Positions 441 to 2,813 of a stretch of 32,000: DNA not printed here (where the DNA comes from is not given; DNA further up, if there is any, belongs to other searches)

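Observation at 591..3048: PadR operon in which the usual PadR partner module appears fused to the N-terminus of F420-dependent sulfite reductase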

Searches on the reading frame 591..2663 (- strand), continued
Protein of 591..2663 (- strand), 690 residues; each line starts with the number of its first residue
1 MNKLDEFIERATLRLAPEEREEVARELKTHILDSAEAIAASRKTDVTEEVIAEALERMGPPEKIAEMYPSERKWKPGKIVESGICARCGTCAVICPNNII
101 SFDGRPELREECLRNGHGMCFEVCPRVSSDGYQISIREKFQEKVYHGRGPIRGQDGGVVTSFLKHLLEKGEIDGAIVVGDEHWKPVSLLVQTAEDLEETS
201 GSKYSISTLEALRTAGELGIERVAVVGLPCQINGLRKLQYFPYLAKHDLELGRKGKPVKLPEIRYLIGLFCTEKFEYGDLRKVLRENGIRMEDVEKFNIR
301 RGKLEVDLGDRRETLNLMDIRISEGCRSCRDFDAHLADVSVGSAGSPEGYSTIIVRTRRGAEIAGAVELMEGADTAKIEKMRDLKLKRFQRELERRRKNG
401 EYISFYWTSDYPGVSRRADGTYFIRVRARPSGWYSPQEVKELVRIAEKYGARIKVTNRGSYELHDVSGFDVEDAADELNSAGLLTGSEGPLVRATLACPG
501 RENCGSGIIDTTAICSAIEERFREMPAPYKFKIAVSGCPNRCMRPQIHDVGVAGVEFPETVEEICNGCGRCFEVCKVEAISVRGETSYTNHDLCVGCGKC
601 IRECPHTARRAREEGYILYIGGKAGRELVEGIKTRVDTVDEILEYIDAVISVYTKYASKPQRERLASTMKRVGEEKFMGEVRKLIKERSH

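Call 32: find_encoding_contigs(protein=P0069, flank=4000, max_places=3)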
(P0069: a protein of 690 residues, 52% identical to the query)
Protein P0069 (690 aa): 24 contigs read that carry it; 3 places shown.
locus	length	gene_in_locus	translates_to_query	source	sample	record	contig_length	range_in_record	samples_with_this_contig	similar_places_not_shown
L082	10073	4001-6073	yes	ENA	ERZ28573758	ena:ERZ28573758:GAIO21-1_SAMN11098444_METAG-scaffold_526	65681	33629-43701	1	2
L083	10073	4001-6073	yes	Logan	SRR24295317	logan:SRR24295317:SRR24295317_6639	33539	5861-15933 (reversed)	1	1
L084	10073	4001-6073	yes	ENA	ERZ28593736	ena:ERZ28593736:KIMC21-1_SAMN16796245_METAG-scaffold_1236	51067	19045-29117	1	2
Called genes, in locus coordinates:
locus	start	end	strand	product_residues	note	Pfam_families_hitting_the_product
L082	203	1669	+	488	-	PF00209:SNF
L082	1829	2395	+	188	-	-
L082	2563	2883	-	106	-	-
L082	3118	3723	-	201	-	-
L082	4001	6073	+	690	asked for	PF04422:FrhB_FdhB_N, PF04432:FrhB_FdhB_C, PF03460:NIR_SIR_ferr, PF01077:NIR_SIR, PF00037:Fer4 (weak), PF13237:Fer4_10, PF00037:Fer4 (weak), PF12797:Fer4_2 (weak), +8 more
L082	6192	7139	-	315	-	PF02558:ApbA, PF08546:ApbA_C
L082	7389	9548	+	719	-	PF16640:Big_3_5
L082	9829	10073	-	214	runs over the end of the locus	-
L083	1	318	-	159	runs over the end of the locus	PF04073:tRNA_edit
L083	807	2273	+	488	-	PF00209:SNF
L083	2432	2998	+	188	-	-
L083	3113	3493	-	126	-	-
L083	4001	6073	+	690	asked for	PF04422:FrhB_FdhB_N, PF04432:FrhB_FdhB_C, PF03460:NIR_SIR_ferr, PF01077:NIR_SIR, PF00037:Fer4 (weak), PF13237:Fer4_10, PF00037:Fer4 (weak), PF12797:Fer4_2 (weak), +8 more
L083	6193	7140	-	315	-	PF02558:ApbA, PF08546:ApbA_C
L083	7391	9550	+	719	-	PF16640:Big_3_5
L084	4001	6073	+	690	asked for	PF04422:FrhB_FdhB_N, PF04432:FrhB_FdhB_C, PF03460:NIR_SIR_ferr, PF01077:NIR_SIR, PF00037:Fer4 (weak), PF13237:Fer4_10, PF00037:Fer4 (weak), PF12797:Fer4_2 (weak), +8 more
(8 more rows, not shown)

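Call 34: find_encoding_contigs(protein=P0002, flank=3000, max_places=2)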
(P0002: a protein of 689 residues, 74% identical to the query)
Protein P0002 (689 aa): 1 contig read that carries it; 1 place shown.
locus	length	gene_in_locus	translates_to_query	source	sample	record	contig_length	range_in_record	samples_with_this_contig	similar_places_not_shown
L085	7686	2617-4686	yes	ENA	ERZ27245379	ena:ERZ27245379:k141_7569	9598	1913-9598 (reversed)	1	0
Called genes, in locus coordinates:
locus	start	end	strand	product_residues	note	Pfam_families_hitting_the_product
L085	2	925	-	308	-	?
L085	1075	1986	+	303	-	PF02985:HEAT (faint), PF13646:HEAT_2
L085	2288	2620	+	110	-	PF03551:PadR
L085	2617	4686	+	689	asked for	PF22564:HAAS, PF04422:FrhB_FdhB_N, PF04432:FrhB_FdhB_C, PF03460:NIR_SIR_ferr, PF01077:NIR_SIR, PF00037:Fer4 (weak), PF14697:Fer4_21 (weak), PF12838:Fer4_7 (weak), +8 more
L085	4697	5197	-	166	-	-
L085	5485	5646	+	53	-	PF00037:Fer4 (weak), PF13237:Fer4_10 (weak), PF13484:Fer4_16 (faint), PF14697:Fer4_21, PF25160:LdpA_Fe-S-bd (faint), PF12838:Fer4_7, PF13187:Fer4_9 (weak), PF00037:Fer4 (weak)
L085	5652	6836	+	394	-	PF00890:FAD_binding_2 (weak), PF01266:DAO (weak), PF01494:FAD_binding_3, PF03486:HI0933_like (faint), PF04820:Trp_halogenase (faint), PF07992:Pyr_redox_2 (weak), PF12831:FAD_oxidored, PF22578:GGR_cat, +2 more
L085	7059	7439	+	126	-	-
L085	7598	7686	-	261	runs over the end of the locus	PF01040:UbiA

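Call 35: find_encoding_contigs(protein=P0003, flank=3000, max_places=2)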
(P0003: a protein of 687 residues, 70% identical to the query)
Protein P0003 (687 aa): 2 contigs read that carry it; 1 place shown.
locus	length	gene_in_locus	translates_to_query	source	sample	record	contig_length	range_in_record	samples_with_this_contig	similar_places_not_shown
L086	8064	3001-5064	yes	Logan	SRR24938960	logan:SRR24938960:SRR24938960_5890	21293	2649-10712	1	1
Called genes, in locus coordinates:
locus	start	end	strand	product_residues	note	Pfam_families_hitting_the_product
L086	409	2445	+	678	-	-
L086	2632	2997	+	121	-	PF03551:PadR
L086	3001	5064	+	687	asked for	PF22564:HAAS, PF04422:FrhB_FdhB_N, PF04432:FrhB_FdhB_C, PF03460:NIR_SIR_ferr, PF01077:NIR_SIR, PF00037:Fer4 (weak), PF12837:Fer4_6 (weak), PF12838:Fer4_7, +9 more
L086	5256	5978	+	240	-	PF01210:NAD_Gly3P_dh_N (weak), PF02254:TrkA_N, PF03807:F420_oxidored (weak), PF02080:TrkA_C (weak)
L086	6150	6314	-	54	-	-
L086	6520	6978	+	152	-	-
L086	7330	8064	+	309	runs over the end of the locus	PF20208:ARPP-1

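Call 36: find_encoding_contigs(protein=P0011, flank=3000, max_places=2)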
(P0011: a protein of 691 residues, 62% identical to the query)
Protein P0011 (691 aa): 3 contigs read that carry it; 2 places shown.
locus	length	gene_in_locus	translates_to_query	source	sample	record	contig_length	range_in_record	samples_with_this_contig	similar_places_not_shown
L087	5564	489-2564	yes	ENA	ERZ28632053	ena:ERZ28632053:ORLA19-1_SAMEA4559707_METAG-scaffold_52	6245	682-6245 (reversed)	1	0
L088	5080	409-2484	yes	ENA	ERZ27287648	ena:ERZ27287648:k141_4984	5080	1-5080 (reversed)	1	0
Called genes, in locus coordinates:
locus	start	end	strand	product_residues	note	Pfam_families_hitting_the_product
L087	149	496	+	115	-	PF03551:PadR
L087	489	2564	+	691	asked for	PF04422:FrhB_FdhB_N, PF04432:FrhB_FdhB_C, PF03460:NIR_SIR_ferr, PF01077:NIR_SIR, PF00037:Fer4 (weak), PF13237:Fer4_10 (weak), PF12838:Fer4_7 (weak), PF13187:Fer4_9 (weak), +8 more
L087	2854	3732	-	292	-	PF23213:, PF23212:DUF7064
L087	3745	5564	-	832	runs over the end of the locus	?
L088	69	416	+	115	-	PF03551:PadR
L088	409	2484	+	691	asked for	PF04422:FrhB_FdhB_N, PF04432:FrhB_FdhB_C, PF03460:NIR_SIR_ferr, PF01077:NIR_SIR, PF00037:Fer4 (weak), PF13237:Fer4_10 (weak), PF12838:Fer4_7 (weak), PF13187:Fer4_9 (weak), +8 more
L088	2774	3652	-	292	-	PF23213:, PF23212:DUF7064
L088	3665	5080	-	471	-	?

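Call 37: find_encoding_contigs(protein=P0006, flank=3000, max_places=2)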
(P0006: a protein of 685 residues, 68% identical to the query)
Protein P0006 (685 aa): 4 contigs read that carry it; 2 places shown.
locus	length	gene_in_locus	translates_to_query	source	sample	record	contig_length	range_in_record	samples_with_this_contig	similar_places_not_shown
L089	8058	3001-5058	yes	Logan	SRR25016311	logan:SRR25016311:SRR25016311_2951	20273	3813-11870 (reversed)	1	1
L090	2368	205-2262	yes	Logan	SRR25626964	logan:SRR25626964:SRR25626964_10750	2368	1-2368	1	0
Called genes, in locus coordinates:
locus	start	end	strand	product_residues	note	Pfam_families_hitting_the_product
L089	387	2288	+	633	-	PF12698:ABC2_membrane_3, PF01061:ABC2_membrane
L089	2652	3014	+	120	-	PF03551:PadR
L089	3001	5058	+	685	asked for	PF22564:HAAS, PF04422:FrhB_FdhB_N, PF04432:FrhB_FdhB_C, PF03460:NIR_SIR_ferr, PF01077:NIR_SIR, PF14697:Fer4_21 (weak), PF25160:LdpA_Fe-S-bd (weak), PF00037:Fer4 (weak), +10 more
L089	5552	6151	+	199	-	-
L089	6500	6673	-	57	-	-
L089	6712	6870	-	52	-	-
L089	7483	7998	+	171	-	PF03729:DUF308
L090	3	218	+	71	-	?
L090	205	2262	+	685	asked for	PF22564:HAAS, PF04422:FrhB_FdhB_N, PF04432:FrhB_FdhB_C, PF03460:NIR_SIR_ferr, PF01077:NIR_SIR, PF14697:Fer4_21 (weak), PF25160:LdpA_Fe-S-bd (weak), PF00037:Fer4 (weak), +10 more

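Call 55: predict_structure(alignment_id=A4)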
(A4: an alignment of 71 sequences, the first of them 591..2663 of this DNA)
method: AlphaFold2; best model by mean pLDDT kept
length: 690 residues; sequences in the alignment: 71
mean_pLDDT: 89.8   pTM: 0.82
mean pLDDT of the five models: 89.8, 89.1, 87.0, 84.9, 84.2
residues with pLDDT >= 90: 428; 70-90: 230; 50-70: 32; < 50: 0
segments of 3 or more residues with pLDDT < 50: none
pLDDT, mean of each block of 10 residues (from residue 1): 82 75 84 88 88 87 70 83 90 90 84 87 94 92 94 83 95 86 73 78 63 92 94 95 90 89 95 83 88 78 82 87 90 96 89 96 96 94 95 95 94 92 92 93 98 90 96 96 80 90 92 94 90 94 93 96 94 94 93 93 93 95 93 95 97 93 93 97 89
secondary structure, 60 per line:
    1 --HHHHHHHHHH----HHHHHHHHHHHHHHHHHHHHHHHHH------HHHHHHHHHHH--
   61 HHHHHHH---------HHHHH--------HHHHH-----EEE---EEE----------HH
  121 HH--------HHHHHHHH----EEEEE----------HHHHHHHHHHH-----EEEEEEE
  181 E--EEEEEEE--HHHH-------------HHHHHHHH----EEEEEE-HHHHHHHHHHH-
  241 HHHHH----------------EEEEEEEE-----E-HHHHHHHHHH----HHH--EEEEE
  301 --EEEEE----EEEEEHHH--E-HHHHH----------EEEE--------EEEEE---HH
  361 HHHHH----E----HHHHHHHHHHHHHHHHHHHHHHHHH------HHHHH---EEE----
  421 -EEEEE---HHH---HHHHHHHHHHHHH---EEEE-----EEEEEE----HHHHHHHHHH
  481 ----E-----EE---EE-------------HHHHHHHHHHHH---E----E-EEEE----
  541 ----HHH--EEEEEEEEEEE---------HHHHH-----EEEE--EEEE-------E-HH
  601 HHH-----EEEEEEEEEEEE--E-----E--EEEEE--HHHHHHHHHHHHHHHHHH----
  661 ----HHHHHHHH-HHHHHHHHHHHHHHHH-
elements in order: H3-12 H17-41 H48-58 H61-67 H77-81 H90-94 E100-102 E106-108 H119-122 H131-138 E143-147 H158-168 E174-181 E184-190 H193-196 H210-217 E222-227 H229-239 H241-245 E262-269 H277-286 E296-300 E303-307 E312-316 H324-328 E339-342 E351-355 H359-365 H375-399 H406-410 E414-416 E422-426 H436-448 E452-455 E461-466 H471-480 H511-522 E533-536 E550-560 H570-574 E580-583 E586-589 H599-603 E609-620 E632-636 H639-656 H665-672 H674-689
